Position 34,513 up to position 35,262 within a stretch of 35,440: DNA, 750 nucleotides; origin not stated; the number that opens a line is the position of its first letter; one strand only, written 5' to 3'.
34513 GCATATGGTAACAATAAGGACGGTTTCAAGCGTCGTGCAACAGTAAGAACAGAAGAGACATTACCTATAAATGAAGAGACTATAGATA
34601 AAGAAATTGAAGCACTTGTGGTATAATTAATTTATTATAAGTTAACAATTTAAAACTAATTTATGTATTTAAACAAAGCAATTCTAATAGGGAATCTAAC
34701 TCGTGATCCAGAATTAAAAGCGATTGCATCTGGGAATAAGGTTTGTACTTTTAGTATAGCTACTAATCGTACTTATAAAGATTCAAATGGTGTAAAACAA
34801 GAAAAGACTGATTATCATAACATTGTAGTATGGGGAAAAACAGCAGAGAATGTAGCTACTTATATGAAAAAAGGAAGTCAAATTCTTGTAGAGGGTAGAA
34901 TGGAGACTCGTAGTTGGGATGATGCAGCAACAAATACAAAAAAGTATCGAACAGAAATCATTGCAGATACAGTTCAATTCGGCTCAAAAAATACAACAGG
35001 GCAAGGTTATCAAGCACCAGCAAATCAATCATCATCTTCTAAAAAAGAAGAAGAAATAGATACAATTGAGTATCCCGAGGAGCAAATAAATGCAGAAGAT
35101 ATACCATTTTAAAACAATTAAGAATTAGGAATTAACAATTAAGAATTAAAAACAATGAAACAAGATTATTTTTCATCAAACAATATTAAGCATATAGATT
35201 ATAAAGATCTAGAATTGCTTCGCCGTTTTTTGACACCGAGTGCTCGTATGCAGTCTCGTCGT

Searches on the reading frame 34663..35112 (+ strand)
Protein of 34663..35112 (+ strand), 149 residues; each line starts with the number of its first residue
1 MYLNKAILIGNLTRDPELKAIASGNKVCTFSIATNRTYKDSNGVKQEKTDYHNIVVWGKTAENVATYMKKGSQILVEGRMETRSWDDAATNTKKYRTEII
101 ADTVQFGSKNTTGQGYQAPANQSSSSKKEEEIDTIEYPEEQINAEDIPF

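Call 36: find_encoding_contigs(protein=window:34663-35112:+, flank=10000, max_places=2)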
Protein window:34663-35112:+ (149 aa): 18 contigs read that carry it; 2 places shown.
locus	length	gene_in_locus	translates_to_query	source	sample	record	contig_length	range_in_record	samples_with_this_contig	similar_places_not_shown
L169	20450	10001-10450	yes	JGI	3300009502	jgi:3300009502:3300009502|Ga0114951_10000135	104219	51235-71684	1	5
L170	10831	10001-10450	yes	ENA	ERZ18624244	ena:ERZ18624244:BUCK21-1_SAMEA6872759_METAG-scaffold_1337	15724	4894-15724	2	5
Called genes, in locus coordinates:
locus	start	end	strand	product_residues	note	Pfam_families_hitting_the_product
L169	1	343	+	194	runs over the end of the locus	PF00561:Abhydrolase_1 (weak), PF06821:Ser_hydrolase, PF10230:LIDHydrolase (faint), PF12146:Hydrolase_4 (weak)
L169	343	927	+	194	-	PF11967:RecO_N, PF02565:RecO_C (weak)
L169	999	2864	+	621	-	-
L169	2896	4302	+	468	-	PF00587:tRNA-synt_2b, PF03129:HGTP_anticodon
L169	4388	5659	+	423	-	PF00675:Peptidase_M16, PF05193:Peptidase_M16_C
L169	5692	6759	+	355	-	PF01594:AI-2E_transport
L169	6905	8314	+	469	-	PF00133:tRNA-synt_1, PF01406:tRNA-synt_1e (weak), PF09334:tRNA-synt_1g, PF00133:tRNA-synt_1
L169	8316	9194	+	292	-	PF01026:TatD_DNase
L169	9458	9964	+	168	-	PF01250:Ribosomal_S6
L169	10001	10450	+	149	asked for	PF00436:SSB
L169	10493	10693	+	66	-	PF01084:Ribosomal_S18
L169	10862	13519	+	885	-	PF02177:APP_N, PF10342:Kre9_KNH (faint), PF02177:APP_N (weak), PF01471:PG_binding_1 (faint)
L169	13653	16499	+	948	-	PF02177:APP_N, PF18998:Flg_new_2, PF00801:PKD (weak)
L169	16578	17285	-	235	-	PF00849:PseudoU_synth_2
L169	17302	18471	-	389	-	PF07690:MFS_1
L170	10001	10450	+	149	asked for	PF00436:SSB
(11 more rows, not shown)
